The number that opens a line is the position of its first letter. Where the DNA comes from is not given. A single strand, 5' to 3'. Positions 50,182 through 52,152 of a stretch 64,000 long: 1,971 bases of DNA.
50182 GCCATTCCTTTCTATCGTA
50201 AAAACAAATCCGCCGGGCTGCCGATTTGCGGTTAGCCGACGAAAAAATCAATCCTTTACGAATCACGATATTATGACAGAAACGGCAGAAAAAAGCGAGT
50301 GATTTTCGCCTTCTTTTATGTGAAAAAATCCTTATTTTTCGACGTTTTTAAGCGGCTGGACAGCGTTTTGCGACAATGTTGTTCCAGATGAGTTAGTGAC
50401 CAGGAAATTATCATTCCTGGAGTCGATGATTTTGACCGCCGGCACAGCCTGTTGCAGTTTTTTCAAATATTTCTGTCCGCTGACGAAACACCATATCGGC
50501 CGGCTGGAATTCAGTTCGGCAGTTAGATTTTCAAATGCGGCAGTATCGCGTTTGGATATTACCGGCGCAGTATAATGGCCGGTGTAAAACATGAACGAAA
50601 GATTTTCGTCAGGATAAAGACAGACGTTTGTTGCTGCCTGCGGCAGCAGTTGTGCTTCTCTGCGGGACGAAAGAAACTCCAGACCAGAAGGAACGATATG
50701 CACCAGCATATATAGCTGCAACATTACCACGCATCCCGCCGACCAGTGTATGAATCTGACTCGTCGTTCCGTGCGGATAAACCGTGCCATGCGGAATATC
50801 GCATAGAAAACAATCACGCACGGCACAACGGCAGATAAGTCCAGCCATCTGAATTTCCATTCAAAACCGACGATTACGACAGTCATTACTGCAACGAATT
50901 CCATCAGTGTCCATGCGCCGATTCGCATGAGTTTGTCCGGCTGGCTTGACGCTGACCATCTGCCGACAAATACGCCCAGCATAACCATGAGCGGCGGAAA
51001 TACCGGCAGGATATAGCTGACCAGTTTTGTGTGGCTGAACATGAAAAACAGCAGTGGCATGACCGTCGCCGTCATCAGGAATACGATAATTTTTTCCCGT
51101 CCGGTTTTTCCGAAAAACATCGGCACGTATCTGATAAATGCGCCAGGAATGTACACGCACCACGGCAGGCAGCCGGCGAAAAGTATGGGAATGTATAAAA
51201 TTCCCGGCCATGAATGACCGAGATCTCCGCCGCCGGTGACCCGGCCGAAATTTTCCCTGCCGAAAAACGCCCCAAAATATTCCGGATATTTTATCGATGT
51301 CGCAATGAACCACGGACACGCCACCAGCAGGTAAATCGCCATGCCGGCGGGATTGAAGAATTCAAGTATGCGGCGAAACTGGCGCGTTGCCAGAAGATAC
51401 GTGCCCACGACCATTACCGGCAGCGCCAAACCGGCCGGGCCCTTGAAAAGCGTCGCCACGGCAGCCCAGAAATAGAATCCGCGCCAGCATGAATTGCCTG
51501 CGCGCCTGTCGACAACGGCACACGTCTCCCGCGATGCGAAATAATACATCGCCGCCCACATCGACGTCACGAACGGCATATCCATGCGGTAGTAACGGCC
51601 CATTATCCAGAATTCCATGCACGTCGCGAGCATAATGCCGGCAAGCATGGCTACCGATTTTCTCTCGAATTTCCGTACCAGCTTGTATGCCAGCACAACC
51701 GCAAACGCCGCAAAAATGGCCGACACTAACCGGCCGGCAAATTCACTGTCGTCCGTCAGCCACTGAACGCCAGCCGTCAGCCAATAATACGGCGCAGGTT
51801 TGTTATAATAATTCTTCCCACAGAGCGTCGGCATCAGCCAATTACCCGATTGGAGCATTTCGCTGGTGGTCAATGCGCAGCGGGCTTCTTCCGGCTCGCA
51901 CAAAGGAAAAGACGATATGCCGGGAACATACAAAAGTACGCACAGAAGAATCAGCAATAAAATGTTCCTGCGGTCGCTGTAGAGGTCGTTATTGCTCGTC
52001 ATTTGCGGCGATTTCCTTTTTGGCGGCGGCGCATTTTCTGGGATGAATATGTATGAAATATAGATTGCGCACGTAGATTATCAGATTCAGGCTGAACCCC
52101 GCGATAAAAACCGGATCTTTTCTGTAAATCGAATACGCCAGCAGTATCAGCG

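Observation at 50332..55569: Divergent FlmF2/NaxD/FlmK-like (LgmABC-like) gene set for amino-sugar modification of a glycolipid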

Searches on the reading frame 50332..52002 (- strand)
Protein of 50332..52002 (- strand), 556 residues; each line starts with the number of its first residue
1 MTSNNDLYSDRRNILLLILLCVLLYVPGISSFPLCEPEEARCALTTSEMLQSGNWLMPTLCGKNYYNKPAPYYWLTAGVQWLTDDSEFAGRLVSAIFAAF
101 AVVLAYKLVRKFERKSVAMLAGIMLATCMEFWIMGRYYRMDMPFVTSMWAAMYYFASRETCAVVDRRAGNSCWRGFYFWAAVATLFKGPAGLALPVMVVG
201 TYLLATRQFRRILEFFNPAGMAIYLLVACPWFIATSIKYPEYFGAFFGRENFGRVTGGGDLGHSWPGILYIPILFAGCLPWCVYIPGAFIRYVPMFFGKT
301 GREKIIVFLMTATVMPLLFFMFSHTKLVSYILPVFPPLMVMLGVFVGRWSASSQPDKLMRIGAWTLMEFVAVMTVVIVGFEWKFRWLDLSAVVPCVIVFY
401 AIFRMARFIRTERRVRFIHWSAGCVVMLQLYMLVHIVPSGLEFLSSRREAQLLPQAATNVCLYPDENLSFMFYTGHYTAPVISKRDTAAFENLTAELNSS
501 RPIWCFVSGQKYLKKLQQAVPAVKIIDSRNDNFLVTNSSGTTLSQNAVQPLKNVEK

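Call 3: search_protein_families(library=pfam, proteins=[window:50332-52002:-], max_evalue=0.01)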
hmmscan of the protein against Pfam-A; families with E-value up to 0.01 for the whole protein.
window:50332-52002:- (556 aa): 2 families
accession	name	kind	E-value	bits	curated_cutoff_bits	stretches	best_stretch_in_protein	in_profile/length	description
PF13231.12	PMT_2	-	1.5e-16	61.5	26.1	1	68-232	2-158/160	Dolichyl-phosphate-mannose-protein mannosyltransferase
PF02366.24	PMT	-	5.2e-16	59.4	22.7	1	14-240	5-239/245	Dolichyl-phosphate-mannose-protein mannosyltransferase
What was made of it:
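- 50332..52002 (-): ArnT-family GT-C membrane glycosyltransferase (556 aa). It has at least 11 TM segments and a C-terminal soluble region of about 110 aa. Inferred to transfer HexN from Und-P-HexN to a periplasmic acceptor. Pfam PMT_2/PMT (call 3).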

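Call 4: search_protein_families(library=ncbifam, proteins=[window:50332-52002:-], max_evalue=0.01)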
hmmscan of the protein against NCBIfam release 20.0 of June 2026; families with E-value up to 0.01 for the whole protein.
window:50332-52002:- (556 aa): 1 family
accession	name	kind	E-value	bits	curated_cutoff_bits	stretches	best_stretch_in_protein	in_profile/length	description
NF009784.2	PRK13279.1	equivalog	1e-55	189.4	567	1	11-438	4-428/539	lipid IV(A) 4-amino-4-deoxy-L-arabinosyltransferase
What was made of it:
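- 50332..52002 (-): The only NCBIfam hit is ArnT NF009784 at 189 bits, E 1e-55 (call 4).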

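Call 21: search_solved_structures(query=window:50332-52002:-, max_evalue=1, show_alignments=1)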
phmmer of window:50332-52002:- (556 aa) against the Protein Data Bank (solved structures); distinct sequences matched with E-value up to 1: 2.
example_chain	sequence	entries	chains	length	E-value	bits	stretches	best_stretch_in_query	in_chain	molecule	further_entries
5ezm_A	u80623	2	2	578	2e-25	92.7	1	15-360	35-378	4-amino-4-deoxy-L-arabinose transferase or related glycosyltransferases of PMT family | 4-amino-4-deoxy-L-arabinose (L-Ara4N) transferase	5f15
8r5n_A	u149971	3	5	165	0.13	14.2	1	362-416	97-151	E3 ubiquitin-protein ligase DTX1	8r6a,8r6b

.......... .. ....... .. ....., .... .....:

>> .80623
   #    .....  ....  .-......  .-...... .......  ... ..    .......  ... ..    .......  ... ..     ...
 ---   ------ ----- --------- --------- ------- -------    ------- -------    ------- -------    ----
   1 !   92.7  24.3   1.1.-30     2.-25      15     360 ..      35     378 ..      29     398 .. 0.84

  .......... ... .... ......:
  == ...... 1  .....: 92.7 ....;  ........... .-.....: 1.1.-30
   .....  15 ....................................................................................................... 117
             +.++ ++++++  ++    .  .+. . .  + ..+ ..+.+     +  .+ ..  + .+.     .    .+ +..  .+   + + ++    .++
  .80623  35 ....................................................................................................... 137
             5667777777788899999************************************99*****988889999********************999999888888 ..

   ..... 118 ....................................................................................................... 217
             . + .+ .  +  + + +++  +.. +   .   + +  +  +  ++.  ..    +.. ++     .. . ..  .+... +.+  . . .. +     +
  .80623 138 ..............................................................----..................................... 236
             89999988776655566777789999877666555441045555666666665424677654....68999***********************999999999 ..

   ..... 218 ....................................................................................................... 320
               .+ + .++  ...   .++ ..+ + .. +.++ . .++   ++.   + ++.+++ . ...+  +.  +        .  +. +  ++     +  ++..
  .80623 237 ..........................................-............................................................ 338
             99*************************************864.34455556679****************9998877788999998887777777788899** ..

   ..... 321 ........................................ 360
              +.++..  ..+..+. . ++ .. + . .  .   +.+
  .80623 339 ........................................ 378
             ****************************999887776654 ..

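Call 41: find_homologous_proteins(query=window:50332-52002:-)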
Query window:50332-52002:- (556 aa): 122 proteins with E <= 0.001 among 8000 candidates; the best 120 are listed.
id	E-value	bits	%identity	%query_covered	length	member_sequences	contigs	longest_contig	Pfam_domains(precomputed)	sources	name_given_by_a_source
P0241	2.4e-290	982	74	98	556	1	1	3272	PF13231.13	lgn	-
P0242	9.0e-127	442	42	96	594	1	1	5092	PF02366.25,PF13231.13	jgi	-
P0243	4.4e-123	430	42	95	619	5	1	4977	PF02366.25,PF13231.13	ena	-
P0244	3.0e-122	427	41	96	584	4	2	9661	PF02366.25,PF13231.13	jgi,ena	-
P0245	7.8e-122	426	44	86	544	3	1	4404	PF02366.25,PF13231.13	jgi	-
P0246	1.1e-121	425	41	93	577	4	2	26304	PF02366.25,PF13231.13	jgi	-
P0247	2.6e-121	424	40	95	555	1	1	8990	PF02366.25,PF13231.13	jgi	jgi:4-amino-4-deoxy-L-arabinose transferase-like glycosyltransferase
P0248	1.1e-119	419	40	97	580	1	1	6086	PF02366.25,PF13231.13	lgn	-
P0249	1.4e-119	419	41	94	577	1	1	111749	PF02366.25,PF13231.13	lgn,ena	-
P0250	3.5e-117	411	38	97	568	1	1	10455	PF13231.13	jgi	-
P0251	3.5e-117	411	40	94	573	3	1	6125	PF02366.25,PF13231.13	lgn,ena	-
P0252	4.3e-117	410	37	93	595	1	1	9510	PF02366.25,PF13231.13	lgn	-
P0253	1.2e-116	409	40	95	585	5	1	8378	PF02366.25,PF13231.13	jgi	jgi:4-amino-4-deoxy-L-arabinose transferase-like glycosyltransferase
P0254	1.4e-116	409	40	93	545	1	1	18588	PF13231.13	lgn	-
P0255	9.1e-116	406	38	98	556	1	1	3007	PF02366.25,PF13231.13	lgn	-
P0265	1.0e-98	350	36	92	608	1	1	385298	PF02366.25,PF13231.13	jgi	jgi:4-amino-4-deoxy-L-arabinose transferase-like glycosyltransferase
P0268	2.0e-94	336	36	91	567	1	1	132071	PF13231.13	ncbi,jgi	ncbi:MAG: ArnT family glycosyltransferase [Planctomycetota bacterium]|jgi:4-amino-4-deoxy-L-arabinos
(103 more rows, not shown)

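Call 42: find_encoding_contigs(protein=P0249, flank=6000, max_places=1)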
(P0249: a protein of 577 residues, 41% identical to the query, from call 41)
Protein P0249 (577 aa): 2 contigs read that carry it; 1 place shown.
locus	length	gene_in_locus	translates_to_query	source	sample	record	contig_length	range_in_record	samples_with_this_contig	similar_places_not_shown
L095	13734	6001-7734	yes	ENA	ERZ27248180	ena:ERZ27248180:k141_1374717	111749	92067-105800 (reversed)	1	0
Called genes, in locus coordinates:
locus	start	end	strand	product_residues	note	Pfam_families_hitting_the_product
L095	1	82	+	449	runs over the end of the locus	PF00682:HMGL-like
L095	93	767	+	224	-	PF22741:PTP-NADK, PF03162:Y_phosphatase2, PF13350:Y_phosphatase3, PF22784:PTP-SAK, PF00782:DSPc (weak), PF22785:Tc-R-P, PF00102:Y_phosphatase (faint)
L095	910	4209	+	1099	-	-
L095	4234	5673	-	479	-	-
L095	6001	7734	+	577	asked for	PF02366:PMT, PF13231:PMT_2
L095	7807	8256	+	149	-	PF03692:CxxCxxCC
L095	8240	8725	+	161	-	-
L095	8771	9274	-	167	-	PF00149:Metallophos, PF12850:Metallophos_2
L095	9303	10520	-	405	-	PF13641:Glyco_tranf_2_3 (weak), PF00535:Glycos_transf_2, PF04138:GtrA_DPMS_TM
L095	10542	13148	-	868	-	PF13231:PMT_2 (weak), PF07721:TPR_4 (faint), PF13174:TPR_6 (faint), PF13424:TPR_12 (weak), PF13432:TPR_16 (weak), PF14559:TPR_19, PF13432:TPR_16, PF14559:TPR_19 (weak), +11 more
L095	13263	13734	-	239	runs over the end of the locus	PF01128:IspD, PF12804:NTP_transf_3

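Call 43: find_encoding_contigs(protein=P0265, flank=6000, max_places=1)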
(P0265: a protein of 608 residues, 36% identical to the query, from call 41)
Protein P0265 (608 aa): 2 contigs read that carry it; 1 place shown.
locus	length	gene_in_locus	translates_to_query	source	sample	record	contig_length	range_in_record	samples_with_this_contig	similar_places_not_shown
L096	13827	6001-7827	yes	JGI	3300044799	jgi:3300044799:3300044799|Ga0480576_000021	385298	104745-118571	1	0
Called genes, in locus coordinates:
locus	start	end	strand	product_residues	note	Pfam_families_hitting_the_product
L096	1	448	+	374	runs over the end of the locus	PF00696:AA_kinase, PF01472:PUA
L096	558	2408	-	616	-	PF00111:Fer2, PF17650:RACo_linker, PF17651:Raco_middle, PF14574:RACo_C_ter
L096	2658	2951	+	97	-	PF07238:PilZ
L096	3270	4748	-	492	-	PF02934:GatB_N, PF02637:GatB_Yqey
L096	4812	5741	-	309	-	PF00535:Glycos_transf_2, PF13641:Glyco_tranf_2_3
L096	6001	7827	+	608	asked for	PF02366:PMT, PF13231:PMT_2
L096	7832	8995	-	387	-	PF01916:DS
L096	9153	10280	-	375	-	PF02784:Orn_Arg_deC_N, PF00278:Orn_DAP_Arg_deC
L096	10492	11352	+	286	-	PF01177:Asp_Glu_race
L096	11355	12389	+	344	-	PF08240:ADH_N, PF16912:Glu_dehyd_C, PF00107:ADH_zinc_N (weak)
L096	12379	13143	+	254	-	PF02578:Cu-oxidase_4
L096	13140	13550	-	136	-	PF13279:4HBT_2, PF03061:4HBT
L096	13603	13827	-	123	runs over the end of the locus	-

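Call 44: find_encoding_contigs(protein=P0268, flank=6000, max_places=1)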
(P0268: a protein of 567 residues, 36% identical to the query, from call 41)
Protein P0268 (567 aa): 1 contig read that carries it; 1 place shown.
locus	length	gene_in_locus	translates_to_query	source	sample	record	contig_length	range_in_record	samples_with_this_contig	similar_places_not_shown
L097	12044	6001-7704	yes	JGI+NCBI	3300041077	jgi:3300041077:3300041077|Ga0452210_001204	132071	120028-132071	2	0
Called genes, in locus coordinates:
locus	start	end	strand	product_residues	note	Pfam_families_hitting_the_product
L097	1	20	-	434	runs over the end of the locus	PF10518:TAT_signal (faint), PF01408:GFO_IDH_MocA, PF22725:GFO_IDH_MocA_C3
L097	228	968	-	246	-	PF01904:DUF72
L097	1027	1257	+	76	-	PF11146:DUF2905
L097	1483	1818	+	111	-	PF01740:STAS (weak)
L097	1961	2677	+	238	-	PF14622:Ribonucleas_3_3, PF00636:Ribonuclease_3, PF00035:dsrm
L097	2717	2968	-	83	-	-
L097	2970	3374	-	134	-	PF20382:DUF6677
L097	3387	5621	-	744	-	-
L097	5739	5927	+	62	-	-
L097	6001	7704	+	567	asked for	PF13231:PMT_2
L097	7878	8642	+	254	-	-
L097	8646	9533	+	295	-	PF02826:2-Hacid_dh_C (weak), PF03446:NAD_binding_2, PF03807:F420_oxidored, PF14833:NAD_binding_11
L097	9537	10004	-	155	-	PF06172:Cupin_5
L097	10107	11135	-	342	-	PF19777:DUF6263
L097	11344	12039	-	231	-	PF13578:Methyltransf_24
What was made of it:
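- Three GT-C orthologues at 36-41% identity sit away from any YdjC or LAB_N gene (calls 42-44). GT-C orthologues P0249, P0265 and P0268 are not next to YdjC or LAB_N (calls 42-44).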

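Call 86: search_solved_structures(query=A4, max_evalue=1)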
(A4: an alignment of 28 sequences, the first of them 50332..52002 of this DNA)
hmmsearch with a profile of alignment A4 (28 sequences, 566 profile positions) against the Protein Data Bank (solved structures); distinct sequences matched with E-value up to 1: 1.
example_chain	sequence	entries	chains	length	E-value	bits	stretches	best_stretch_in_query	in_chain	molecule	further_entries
5ezm_A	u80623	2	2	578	1.3e-54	189.2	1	19-449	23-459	4-amino-4-deoxy-L-arabinose transferase or related glycosyltransferases of PMT family | 4-amino-4-deoxy-L-arabinose (L-Ara4N) transferase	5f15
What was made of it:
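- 50332..52002 (-): The only PDB hit is ArnT 5ezm, at E 2e-25 for the single sequence (call 21) and E 1.3e-54 for the family profile, with no PMT structure at E<=1 (call 86).
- On Lgm/Flm/NaxD-type lipid A hexosamine modification system: ArnT is the only NCBIfam and PDB match (calls 4, 21, 86).
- On Protein O-mannosyltransferase (GT39 in the strict sense): The family profile finds ArnT 5ezm at E 1.3e-54 and no PMT structure at E<=1 (call 86).
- The GT-C hits only ArnT in NCBIfam (189 bits, call 4) and in the PDB (E 2e-25 in call 21; family profile E 1.3e-54 with no other GT-C or PMT at E<=1 in call 86). ArnT is the only characterised relative that either the single sequence or the family profile detects (calls 4, 21, 86).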
